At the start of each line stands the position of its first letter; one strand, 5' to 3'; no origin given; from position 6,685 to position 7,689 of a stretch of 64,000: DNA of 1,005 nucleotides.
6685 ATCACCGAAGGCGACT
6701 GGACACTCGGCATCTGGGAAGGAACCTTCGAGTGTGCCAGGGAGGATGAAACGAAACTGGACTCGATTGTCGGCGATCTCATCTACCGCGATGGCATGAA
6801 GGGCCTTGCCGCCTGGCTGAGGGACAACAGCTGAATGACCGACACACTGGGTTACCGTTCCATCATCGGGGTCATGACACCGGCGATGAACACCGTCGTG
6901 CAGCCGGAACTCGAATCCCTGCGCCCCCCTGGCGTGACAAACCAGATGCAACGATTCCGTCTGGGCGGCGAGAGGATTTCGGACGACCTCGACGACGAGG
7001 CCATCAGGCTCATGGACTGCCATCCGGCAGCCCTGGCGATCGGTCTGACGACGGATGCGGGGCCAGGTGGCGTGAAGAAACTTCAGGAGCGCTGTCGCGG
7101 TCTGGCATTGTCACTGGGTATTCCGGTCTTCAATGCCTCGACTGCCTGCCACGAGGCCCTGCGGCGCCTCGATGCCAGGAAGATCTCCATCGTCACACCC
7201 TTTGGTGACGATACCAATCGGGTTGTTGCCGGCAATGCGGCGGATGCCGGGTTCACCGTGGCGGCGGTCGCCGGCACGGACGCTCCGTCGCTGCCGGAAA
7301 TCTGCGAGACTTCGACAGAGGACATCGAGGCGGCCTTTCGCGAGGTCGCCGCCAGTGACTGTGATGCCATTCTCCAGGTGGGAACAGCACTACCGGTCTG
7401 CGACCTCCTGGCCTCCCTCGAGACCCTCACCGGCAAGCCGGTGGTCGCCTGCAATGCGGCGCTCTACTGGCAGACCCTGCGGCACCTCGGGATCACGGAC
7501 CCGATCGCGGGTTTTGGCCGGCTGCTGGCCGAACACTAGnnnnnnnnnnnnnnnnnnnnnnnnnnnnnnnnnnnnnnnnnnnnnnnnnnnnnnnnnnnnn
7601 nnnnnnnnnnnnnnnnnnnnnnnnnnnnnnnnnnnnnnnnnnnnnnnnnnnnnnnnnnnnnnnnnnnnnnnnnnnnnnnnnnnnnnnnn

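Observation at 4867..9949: Tightly packed MttB-family / SRPBCC / racemase-family / DMGDH-GcvT operon: candidate aerobic quaternary-amine demethylation route without a corrinoid partner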

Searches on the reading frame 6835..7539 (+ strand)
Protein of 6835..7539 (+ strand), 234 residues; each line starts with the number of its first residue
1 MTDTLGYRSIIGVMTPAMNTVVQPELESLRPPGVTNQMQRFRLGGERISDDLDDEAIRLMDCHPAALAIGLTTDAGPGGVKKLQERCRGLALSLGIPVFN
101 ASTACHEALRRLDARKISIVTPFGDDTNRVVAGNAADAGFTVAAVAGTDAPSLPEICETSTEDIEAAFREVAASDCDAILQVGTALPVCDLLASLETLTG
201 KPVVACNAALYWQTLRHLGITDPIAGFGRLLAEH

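Call 3: search_protein_families(library=pfam, proteins=[window:6835-7539:+])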
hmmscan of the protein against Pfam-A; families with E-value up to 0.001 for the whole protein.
window:6835-7539:+ (234 aa): 1 family
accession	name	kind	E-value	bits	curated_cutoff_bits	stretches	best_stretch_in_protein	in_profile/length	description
PF17645.6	Amdase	-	7.8e-14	52.3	25.9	1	89-231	84-228/228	Arylmalonate decarboxylase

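Call 4: search_protein_families(library=ncbifam, proteins=[window:6835-7539:+])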
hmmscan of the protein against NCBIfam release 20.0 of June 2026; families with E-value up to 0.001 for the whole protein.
window:6835-7539:+ (234 aa): 2 families
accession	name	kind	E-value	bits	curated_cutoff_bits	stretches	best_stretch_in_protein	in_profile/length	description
TIGR02990.1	ectoine_eutA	equivalog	4.9e-20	72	318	1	95-231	101-237/239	ectoine utilization protein EutA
NF052327.1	arylmal_decarb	equivalog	4.4e-13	49.4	225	1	79-231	76-230/231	arylmalonate decarboxylase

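Call 25: search_solved_structures(query=window:6835-7539:+, max_evalue=0.1, show_alignments=3)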
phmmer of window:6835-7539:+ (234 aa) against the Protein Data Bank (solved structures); distinct sequences matched with E-value up to 0.1: 11.
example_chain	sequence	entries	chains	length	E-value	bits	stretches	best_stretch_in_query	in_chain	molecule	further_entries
2xed_A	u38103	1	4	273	2.9e-09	40.2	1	6-232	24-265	PUTATIVE MALEATE ISOMERASE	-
2xec_A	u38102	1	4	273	7e-09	38.9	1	6-232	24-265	PUTATIVE MALEATE ISOMERASE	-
4ix1_A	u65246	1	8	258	1.4e-08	38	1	168-231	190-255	hypothetical protein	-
3ixl_A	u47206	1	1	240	3.2e-08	36.8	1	90-233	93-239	Arylmalonate decarboxylase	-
3dtv_A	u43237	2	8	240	6.7e-08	35.7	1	91-233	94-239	Arylmalonate decarboxylase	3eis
3dg9_A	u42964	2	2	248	7e-08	35.6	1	91-233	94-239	Arylmalonate decarboxylase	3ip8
2vlb_A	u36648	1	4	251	7.5e-08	35.5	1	91-233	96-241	ARYLMALONATE DECARBOXYLASE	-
3ixm_A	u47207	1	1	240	8.1e-08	35.4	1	90-233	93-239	Arylmalonate decarboxylase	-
4fq5_B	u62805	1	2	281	5.3e-07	32.8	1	44-232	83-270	Maleate cis-trans isomerase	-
4fq7_A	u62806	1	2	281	1.2e-06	31.6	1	44-232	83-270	Maleate cis-trans isomerase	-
2dgd_A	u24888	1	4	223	0.00049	23.1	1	6-227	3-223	223aa long hypothetical arylmalonate decarboxylase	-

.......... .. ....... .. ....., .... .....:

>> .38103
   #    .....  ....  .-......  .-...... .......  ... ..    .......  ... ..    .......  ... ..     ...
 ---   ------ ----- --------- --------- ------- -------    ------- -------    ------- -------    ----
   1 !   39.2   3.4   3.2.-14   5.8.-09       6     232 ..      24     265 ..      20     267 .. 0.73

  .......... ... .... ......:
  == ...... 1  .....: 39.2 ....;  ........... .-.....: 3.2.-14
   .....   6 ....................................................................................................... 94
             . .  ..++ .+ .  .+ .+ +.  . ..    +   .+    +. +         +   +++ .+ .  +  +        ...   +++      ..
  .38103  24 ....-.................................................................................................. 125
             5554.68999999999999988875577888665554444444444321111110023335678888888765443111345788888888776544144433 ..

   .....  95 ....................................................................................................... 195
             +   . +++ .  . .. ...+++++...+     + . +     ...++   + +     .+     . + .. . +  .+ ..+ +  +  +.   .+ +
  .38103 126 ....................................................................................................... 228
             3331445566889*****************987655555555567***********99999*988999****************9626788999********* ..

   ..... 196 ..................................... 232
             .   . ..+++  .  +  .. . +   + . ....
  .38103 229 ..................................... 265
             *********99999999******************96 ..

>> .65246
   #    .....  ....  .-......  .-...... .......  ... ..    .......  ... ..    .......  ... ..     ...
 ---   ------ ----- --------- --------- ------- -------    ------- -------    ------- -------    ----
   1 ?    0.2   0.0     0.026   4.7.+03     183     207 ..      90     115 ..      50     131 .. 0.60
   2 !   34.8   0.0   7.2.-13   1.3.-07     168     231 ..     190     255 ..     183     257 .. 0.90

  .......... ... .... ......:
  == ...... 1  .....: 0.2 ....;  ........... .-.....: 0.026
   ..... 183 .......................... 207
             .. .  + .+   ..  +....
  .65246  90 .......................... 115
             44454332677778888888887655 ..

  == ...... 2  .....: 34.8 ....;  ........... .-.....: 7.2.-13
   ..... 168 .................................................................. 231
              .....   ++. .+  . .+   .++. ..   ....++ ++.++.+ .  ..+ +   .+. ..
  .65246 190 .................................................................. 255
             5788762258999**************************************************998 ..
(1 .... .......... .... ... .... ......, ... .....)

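Call 42: find_homologous_proteins(query=window:6835-7539:+, max_evalue=0.00001)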
Query window:6835-7539:+ (234 aa): 808 proteins with E <= 0.00001 among 4077 candidates; the best 120 are listed.
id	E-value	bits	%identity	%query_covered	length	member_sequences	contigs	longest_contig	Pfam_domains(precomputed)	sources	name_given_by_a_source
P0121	1.9e-134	464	91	100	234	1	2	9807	PF01177.28,PF17645.7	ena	-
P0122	3.4e-134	464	91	100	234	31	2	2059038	PF17645.7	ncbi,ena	-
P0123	3.4e-133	460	89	100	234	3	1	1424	PF17645.7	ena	-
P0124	2.1e-132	458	90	100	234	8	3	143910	PF17645.7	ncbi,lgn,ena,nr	ncbi:MAG: hypothetical protein OXU19_10060 [bacterium]|nr:hypothetical protein [bacterium] MDE024023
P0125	2.4e-132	457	91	100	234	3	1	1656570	PF17645.7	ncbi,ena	-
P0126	1.2e-130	452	89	100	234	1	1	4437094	PF17645.7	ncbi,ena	-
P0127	1.9e-128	445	88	100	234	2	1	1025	PF17645.7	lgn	-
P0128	8.2e-126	436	86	100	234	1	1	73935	PF01177.28,PF17645.7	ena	-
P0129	9.0e-101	354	70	100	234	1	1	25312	PF17645.7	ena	-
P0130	7.0e-99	348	69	100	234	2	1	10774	PF17645.7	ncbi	-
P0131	7.1e-99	348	69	100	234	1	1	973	PF17645.7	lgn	-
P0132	3.5e-98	346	68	100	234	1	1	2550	PF17645.7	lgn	-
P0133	3.5e-98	346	68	100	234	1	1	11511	PF17645.7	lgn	-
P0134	3.6e-98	346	69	100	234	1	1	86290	PF17645.7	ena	-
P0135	3.9e-98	346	68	100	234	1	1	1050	PF17645.7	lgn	-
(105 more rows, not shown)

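Call 44: search_solved_structures(query=A2, max_evalue=0.01, show_alignments=4)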
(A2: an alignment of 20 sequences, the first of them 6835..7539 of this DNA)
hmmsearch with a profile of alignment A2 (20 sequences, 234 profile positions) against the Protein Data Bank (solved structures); distinct sequences matched with E-value up to 0.01: 11.
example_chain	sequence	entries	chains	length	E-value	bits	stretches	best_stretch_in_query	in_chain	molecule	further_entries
2xed_A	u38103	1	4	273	1.7e-13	53.7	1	11-233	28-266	PUTATIVE MALEATE ISOMERASE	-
2xec_A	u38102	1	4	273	2.1e-13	53.5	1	11-233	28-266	PUTATIVE MALEATE ISOMERASE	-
3ixl_A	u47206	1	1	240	1e-12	51.2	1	44-233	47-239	Arylmalonate decarboxylase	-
3ixm_A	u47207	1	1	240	1.1e-12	51.1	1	44-233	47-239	Arylmalonate decarboxylase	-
3dtv_A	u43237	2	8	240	2.1e-12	50.2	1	44-233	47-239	Arylmalonate decarboxylase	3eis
3dg9_A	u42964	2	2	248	2.3e-12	50.1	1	44-233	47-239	Arylmalonate decarboxylase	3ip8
2vlb_A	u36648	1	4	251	2.4e-12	50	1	44-233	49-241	ARYLMALONATE DECARBOXYLASE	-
4fq5_B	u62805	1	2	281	6.4e-12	48.6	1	76-232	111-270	Maleate cis-trans isomerase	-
4fq7_A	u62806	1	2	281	7.9e-12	48.3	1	76-232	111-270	Maleate cis-trans isomerase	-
2dgd_A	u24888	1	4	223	1.2e-11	47.7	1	8-227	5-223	223aa long hypothetical arylmalonate decarboxylase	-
4ix1_A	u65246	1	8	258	1.5e-10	44.2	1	75-232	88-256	hypothetical protein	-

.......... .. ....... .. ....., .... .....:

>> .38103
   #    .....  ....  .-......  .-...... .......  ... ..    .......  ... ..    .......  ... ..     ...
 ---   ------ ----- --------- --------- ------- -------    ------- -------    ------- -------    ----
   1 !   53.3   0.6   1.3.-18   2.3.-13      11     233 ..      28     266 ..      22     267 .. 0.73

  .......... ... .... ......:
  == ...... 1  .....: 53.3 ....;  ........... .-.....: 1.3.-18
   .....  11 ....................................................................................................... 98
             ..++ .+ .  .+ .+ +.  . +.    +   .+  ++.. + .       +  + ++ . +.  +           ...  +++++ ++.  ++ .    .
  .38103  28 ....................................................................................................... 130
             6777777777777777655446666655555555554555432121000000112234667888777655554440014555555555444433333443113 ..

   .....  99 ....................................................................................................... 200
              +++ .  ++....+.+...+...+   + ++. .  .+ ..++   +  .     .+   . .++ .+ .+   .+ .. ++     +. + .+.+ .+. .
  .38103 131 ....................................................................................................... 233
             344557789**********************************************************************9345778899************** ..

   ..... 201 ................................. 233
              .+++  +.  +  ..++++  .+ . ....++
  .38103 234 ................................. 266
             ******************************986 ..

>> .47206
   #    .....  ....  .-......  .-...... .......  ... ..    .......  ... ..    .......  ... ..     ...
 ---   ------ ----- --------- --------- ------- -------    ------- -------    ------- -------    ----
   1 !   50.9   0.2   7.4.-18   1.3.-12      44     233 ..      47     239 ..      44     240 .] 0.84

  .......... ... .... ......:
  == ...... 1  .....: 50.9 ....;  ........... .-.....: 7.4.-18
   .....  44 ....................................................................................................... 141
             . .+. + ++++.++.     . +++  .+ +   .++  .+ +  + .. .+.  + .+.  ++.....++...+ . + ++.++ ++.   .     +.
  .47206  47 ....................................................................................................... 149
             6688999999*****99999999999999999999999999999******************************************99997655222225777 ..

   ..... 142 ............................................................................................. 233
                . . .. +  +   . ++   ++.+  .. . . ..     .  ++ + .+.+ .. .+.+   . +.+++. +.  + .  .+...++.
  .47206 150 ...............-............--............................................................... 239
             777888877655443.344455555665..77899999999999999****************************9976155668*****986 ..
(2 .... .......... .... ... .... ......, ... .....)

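Call 49: predict_structure(alignment_id=A2)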
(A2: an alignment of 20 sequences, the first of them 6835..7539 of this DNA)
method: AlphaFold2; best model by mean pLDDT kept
length: 234 residues; sequences in the alignment: 20
mean_pLDDT: 90.1   pTM: 0.89
mean pLDDT of the five models: 90.1, 86.2, 83.3, 76.5, 70.8
residues with pLDDT >= 90: 170; 70-90: 52; 50-70: 8; < 50: 4
segments of 3 or more residues with pLDDT < 50: 1-4
pLDDT, mean of each block of 10 residues (from residue 1): 63 84 89 92 78 92 93 68 91 96 95 98 89 94 94 89 97 97 91 97 96 96 94 93
secondary structure, 60 per line:
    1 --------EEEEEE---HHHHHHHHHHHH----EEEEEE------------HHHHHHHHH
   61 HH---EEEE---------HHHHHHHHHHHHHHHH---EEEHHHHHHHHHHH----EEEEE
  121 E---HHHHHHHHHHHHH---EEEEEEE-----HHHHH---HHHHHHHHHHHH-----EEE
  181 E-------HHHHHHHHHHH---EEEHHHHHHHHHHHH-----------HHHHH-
elements in order: E9-14 H18-29 E34-39 H52-62 E66-69 H79-94 E98-100 H101-111 E116-121 H125-137 E141-147 H153-157 H161-172 E178-181 H189-199 E203-205 H206-217 H229-233

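Call 53: fold_search(model_id=the predicted structure, library=pdb)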
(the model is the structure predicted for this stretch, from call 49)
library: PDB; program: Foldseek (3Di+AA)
matches with E <= 10: 1407; with E <= 0.001: 81
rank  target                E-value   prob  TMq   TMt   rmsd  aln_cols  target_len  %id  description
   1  2xed_A                4.4e-15  1.00  0.85  0.80   3.6       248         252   23  Nocardia farcinica maleate cis-trans isomerase C194S mutant with a covalently bound succinylcysteine intermediate (released 2010-08-18)
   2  2xed_B                2.6e-14  1.00  0.85  0.82   3.2       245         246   24  Nocardia farcinica maleate cis-trans isomerase C194S mutant with a covalently bound succinylcysteine intermediate (released 2010-08-18)
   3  4ix1_E                5.3e-14  1.00  0.83  0.83   2.8       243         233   22  Crystal structure of hypothetical protein OPAG_01669 from Rhodococcus Opacus PD630, Target 016205 (released 2013-02-06)
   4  2xed_C                6.4e-14  1.00  0.84  0.80   3.2       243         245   23  Nocardia farcinica maleate cis-trans isomerase C194S mutant with a covalently bound succinylcysteine intermediate (released 2010-08-18)
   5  2xec_C                8.2e-14  1.00  0.85  0.82   3.2       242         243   23  Nocardia farcinica maleate cis-trans isomerase bound to TRIS (released 2010-08-18)
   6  2xec_A                8.2e-14  1.00  0.84  0.80   3.1       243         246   23  Nocardia farcinica maleate cis-trans isomerase bound to TRIS (released 2010-08-18)
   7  4ix1_A                2.0e-13  1.00  0.82  0.82   3.0       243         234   23  Crystal structure of hypothetical protein OPAG_01669 from Rhodococcus Opacus PD630, Target 016205 (released 2013-02-06)
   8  4ix1_F                4.8e-13  1.00  0.82  0.83   2.8       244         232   22  Crystal structure of hypothetical protein OPAG_01669 from Rhodococcus Opacus PD630, Target 016205 (released 2013-02-06)
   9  4ix1_C                5.4e-13  1.00  0.82  0.82   2.9       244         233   22  Crystal structure of hypothetical protein OPAG_01669 from Rhodococcus Opacus PD630, Target 016205 (released 2013-02-06)
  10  2xec_D                5.8e-13  1.00  0.85  0.81   3.2       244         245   24  Nocardia farcinica maleate cis-trans isomerase bound to TRIS (released 2010-08-18)
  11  2xec_B                6.5e-13  1.00  0.85  0.81   3.1       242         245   24  Nocardia farcinica maleate cis-trans isomerase bound to TRIS (released 2010-08-18)
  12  2dgd_A                6.5e-13  1.00  0.78  0.82   2.9       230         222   24  Crystal structure of ST0656, a function unknown protein from Sulfolobus tokodaii (released 2007-03-13)
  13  4fq5_B                8.3e-13  1.00  0.82  0.77   3.1       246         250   20  Crystal structure of the maleate isomerase Iso(C200A) from Pseudomonas putida S16 with maleate (released 2013-07-24)
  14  4fq5_A                1.1e-12  1.00  0.84  0.80   2.9       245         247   20  Crystal structure of the maleate isomerase Iso(C200A) from Pseudomonas putida S16 with maleate (released 2013-07-24)
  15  4fq7_A                1.1e-12  1.00  0.84  0.79   3.0       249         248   20  Crystal structure of the maleate isomerase Iso from Pseudomonas putida S16 (released 2013-07-24)
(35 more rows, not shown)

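Call 94: list_cluster_members(proteins=[P0001, window:6835-7539:+, window:7544-9949:+, window:9953-10834:-])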
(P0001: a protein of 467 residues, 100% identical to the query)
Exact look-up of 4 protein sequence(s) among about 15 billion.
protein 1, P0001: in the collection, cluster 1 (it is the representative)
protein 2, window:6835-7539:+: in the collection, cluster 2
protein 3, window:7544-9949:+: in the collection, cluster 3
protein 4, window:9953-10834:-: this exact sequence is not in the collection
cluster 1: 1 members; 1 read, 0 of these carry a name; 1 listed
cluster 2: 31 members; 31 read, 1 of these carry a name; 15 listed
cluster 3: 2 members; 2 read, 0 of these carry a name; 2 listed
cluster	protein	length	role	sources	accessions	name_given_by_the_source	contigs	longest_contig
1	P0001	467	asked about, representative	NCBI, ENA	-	-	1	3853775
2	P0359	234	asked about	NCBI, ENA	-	-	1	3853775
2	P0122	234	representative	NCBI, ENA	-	-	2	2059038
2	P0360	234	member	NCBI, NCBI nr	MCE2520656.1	MAG: hypothetical protein J4G15_12755 [Alphaproteobacteria bacterium] | hypothetical protein [Alphaproteobacteria bacterium]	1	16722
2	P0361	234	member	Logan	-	-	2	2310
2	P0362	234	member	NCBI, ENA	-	-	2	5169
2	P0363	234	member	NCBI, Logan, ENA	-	-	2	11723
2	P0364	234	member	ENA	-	-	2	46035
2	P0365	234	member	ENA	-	-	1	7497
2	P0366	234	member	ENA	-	-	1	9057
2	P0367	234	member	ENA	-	-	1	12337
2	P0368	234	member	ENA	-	-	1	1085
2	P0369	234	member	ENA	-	-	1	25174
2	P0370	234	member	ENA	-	-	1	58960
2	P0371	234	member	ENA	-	-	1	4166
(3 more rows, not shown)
